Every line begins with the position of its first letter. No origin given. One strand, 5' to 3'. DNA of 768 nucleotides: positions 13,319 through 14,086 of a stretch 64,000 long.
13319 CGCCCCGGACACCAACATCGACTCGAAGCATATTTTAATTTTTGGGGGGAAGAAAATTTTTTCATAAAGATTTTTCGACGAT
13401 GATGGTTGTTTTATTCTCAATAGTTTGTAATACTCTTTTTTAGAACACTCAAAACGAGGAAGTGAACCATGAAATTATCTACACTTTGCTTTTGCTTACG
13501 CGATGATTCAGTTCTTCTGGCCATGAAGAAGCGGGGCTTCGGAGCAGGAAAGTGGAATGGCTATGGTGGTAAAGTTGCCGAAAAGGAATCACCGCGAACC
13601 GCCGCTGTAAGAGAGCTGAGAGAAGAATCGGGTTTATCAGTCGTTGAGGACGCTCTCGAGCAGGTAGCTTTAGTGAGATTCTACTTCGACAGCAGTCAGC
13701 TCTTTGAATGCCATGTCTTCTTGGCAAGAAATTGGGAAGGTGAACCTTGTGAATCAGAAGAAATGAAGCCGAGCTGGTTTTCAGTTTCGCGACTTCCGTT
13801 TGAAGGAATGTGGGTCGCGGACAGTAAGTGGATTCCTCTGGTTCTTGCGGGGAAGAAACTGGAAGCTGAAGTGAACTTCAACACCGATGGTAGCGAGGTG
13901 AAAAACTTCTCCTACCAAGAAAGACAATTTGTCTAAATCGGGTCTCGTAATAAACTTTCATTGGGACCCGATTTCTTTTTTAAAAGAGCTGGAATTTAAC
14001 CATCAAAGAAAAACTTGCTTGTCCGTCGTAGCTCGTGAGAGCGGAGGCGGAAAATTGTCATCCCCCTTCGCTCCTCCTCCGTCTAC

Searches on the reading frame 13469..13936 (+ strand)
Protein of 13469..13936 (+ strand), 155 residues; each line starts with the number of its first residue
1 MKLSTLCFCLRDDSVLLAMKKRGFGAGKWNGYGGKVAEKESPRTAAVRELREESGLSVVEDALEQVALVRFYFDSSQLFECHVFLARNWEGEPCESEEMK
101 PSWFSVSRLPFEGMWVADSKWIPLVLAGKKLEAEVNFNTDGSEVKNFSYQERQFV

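Call 48: search_protein_families(library=pfam, proteins=[window:13469-13936:+], max_evalue=0.01)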
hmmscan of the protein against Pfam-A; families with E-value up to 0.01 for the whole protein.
window:13469-13936:+ (155 aa): 1 family
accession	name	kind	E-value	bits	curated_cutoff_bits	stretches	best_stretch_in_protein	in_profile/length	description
PF00293.34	NUDIX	-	2.7e-15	57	21.1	1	4-124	5-133/134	NUDIX domain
